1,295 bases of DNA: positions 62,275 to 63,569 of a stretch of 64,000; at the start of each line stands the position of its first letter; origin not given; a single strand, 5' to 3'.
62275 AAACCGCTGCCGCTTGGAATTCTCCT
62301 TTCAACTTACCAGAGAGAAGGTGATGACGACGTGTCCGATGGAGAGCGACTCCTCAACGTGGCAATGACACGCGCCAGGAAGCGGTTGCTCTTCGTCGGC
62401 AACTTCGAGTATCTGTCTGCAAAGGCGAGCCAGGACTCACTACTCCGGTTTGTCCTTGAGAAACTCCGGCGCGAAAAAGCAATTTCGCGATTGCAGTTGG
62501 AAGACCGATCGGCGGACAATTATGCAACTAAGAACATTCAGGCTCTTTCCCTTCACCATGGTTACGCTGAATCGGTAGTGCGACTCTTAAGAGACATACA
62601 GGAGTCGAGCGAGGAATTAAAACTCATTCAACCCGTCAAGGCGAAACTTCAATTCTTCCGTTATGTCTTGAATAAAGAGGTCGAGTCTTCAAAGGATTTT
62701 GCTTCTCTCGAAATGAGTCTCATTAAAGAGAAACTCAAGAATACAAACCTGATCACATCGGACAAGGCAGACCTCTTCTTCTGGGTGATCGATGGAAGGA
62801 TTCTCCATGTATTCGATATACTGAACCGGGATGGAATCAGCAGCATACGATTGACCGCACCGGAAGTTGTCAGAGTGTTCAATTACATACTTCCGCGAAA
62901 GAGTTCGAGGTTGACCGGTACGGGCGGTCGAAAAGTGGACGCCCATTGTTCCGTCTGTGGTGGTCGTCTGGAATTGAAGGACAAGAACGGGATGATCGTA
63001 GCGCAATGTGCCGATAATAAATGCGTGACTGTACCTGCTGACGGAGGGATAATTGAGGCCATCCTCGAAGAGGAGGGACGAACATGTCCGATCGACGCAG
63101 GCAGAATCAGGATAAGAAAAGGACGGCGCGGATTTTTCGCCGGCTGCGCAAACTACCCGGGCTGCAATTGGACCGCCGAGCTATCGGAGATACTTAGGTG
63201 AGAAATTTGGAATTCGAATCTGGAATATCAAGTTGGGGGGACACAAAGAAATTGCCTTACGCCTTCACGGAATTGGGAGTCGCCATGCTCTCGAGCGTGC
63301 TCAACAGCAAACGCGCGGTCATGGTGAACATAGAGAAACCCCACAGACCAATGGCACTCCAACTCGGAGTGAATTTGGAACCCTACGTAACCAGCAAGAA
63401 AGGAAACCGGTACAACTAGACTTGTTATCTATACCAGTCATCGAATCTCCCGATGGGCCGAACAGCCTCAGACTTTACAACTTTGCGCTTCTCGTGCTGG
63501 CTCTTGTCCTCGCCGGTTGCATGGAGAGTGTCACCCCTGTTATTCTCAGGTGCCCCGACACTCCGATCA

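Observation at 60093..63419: Compact ORF6N / SF1 helicase with zinc ribbons / ORF6N-relic module with no obvious known-system assignment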

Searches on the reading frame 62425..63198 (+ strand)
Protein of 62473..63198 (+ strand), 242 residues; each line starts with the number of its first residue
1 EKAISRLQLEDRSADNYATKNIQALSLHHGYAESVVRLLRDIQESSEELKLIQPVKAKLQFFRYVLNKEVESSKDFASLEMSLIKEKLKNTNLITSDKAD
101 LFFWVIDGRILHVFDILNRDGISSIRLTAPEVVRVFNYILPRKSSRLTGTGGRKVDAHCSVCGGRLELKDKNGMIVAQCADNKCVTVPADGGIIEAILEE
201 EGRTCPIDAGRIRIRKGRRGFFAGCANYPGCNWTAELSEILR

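Call 49: predict_structure(alignment_id=A3)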
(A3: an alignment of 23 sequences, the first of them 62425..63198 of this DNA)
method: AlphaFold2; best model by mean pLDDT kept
length: 258 residues; sequences in the alignment: 23
mean_pLDDT: 78.8   pTM: 0.54
mean pLDDT of the five models: 78.8, 78.3, 77.9, 77.2, 76.6
residues with pLDDT >= 90: 50; 70-90: 161; 50-70: 32; < 50: 15
segments of 3 or more residues with pLDDT < 50: 158-169
pLDDT, mean of each block of 10 residues (from residue 1): 74 73 52 63 85 94 89 72 85 91 85 85 93 73 87 64 37 74 83 82 81 88 89 82 88 79
secondary structure, 60 per line:
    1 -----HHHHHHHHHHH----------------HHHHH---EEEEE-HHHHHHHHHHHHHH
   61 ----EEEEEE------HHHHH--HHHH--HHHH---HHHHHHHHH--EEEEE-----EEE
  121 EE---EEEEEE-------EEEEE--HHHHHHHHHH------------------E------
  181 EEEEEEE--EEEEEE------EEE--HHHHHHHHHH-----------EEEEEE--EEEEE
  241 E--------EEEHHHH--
elements in order: H6-16 H33-37 E41-45 H47-60 E65-70 H77-81 H84-87 H90-93 H97-105 E108-112 E118-122 E126-131 E139-143 H146-155 E181-187 E190-195 E202-204 H207-216 E228-233 E236-241 E250-252 H253-256

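Call 53: fold_search(model_id=the predicted structure, library=pdb)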
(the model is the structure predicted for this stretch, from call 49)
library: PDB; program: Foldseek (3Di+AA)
matches with E <= 10: 731; with E <= 0.001: 10
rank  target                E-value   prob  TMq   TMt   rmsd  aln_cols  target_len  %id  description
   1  5bqt_A                1.2e-05  1.00  0.31  0.30  12.3       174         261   13  Structure of TrmBL2, an archaeal chromatin protein, shows a novel mode of DNA binding. (released 2015-09-02)
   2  5bpi_C                1.8e-05  1.00  0.27  0.27  13.9       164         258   15  Structure of TrmBL2, an archaeal chromatin protein, shows a novel mode of DNA binding. (released 2015-09-02)
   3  5box_A                2.2e-05  1.00  0.29  0.29  12.1       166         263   13  Structure of TrmBL2, an archaeal chromatin protein, shows a novel mode of DNA binding. (released 2015-09-02)
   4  5bpd_C                2.3e-05  1.00  0.27  0.27  13.9       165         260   14  Structure of TrmBL2, an archaeal chromatin protein, shows a novel mode of DNA binding. (released 2015-09-02)
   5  5bpd_B                5.6e-05  1.00  0.28  0.28  13.0       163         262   13  Structure of TrmBL2, an archaeal chromatin protein, shows a novel mode of DNA binding. (released 2015-09-02)
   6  5bpi_D                5.9e-05  1.00  0.27  0.28  16.3       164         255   16  Structure of TrmBL2, an archaeal chromatin protein, shows a novel mode of DNA binding. (released 2015-09-02)
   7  5bpd_D                5.9e-05  1.00  0.27  0.27  14.2       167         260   13  Structure of TrmBL2, an archaeal chromatin protein, shows a novel mode of DNA binding. (released 2015-09-02)
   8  2f5t_X                1.8e-04  1.00  0.30  0.33   8.2       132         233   16  Crystal Structure of the sugar binding domain of the archaeal transcriptional regulator TrmB (released 2006-02-21)
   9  5bqt_B                5.9e-04  1.00  0.26  0.26  12.3       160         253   15  Structure of TrmBL2, an archaeal chromatin protein, shows a novel mode of DNA binding. (released 2015-09-02)
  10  6ehi_B                8.9e-04  1.00  0.27  0.42  10.4       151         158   12  NucT from Helicobacter pylori (released 2018-01-17)
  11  9gdh_F                1.3e-03  0.77  0.12  0.05  14.7       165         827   17  RNAP-TopoI complex on long-overhang scaffold - orientation 2 (released 2025-11-05)
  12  9gda_F                1.3e-03  0.72  0.13  0.05  17.9       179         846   17  RNAP-TopoI complex on duplex scaffold (released 2025-11-05)
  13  3qph_A                1.5e-03  0.99  0.26  0.21  13.6       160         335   14  The three-dimensional structure of TrmB, a global transcriptional regulator of the hyperthermophilic archaeon Pyrococc (released 2012-05-30)
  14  4rul_A                1.6e-03  0.63  0.12  0.06  15.9       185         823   14  Crystal structure of full-length E.Coli topoisomerase I in complex with ssDNA (released 2015-11-04)
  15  4urj_B                1.7e-03  1.00  0.25  0.35  10.5       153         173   12  Crystal structure of human BJ-TSA-9 (released 2014-10-01)
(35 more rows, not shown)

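Call 73: search_protein_representatives(protein=window:62473-63198:+)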
Query: 242 residues. Proteins with E-value up to 0.001 (for the whole library): 459; up to 1e-10: 24; up to 1e-30: 2. The best 150 are listed.
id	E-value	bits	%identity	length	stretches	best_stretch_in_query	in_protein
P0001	1.4e-156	535.2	100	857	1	1-242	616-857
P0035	1.7e-111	387.8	71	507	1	14-242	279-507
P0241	1.8e-25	106.2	41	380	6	190-237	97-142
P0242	3.9e-23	98.6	41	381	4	152-235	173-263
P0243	5.2e-17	78.6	45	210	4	201-239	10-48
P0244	2.5e-15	73.1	38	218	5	195-233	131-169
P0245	1.5e-14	70.5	37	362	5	203-239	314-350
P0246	1.8e-14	70.2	40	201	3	153-239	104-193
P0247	4.7e-14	68.9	44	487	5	199-238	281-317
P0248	4.7e-14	68.9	38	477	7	202-240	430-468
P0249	1.2e-13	67.6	35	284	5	190-240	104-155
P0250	4.4e-13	65.7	37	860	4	195-238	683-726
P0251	2.3e-12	63.3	43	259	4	199-240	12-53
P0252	2.5e-12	63.3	35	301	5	199-239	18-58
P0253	8.6e-12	61.5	51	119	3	203-237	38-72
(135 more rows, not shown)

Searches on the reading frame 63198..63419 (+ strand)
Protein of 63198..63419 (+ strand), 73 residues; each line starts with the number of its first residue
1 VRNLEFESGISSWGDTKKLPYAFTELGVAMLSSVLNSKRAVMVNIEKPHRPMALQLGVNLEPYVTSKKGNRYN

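Call 3: search_protein_families(library=pfam, proteins=[window:63198-63419:+], max_evalue=0.1)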
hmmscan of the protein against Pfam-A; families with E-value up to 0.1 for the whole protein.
window:63198-63419:+ (73 aa): 1 family
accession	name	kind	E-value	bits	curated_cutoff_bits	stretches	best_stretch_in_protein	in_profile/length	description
PF10543.14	ORF6N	-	6.8e-05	23.5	27.8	1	5-34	56-86/86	ORF6N domain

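Call 4: search_protein_families(library=padloc, proteins=[window:63198-63419:+], max_evalue=0.1)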
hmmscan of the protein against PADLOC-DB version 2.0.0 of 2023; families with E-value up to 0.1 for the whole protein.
window:63198-63419:+ (73 aa): 3 families
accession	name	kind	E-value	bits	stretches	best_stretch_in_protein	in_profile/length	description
PDLC04869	PDC-S05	-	5e-11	40.3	1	3-46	72-117/306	-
PDLC04856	PDC-S05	-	8.9e-11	39.8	1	10-46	75-111/177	-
PDLC04849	PDC-S05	-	4.3e-05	21.3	1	13-45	76-108/183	-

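Call 5: search_protein_families(library=ncbifam, proteins=[window:63198-63419:+], max_evalue=0.1)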
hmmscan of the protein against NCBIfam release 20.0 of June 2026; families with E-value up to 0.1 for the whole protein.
window:63198-63419:+ (73 aa): 0 families
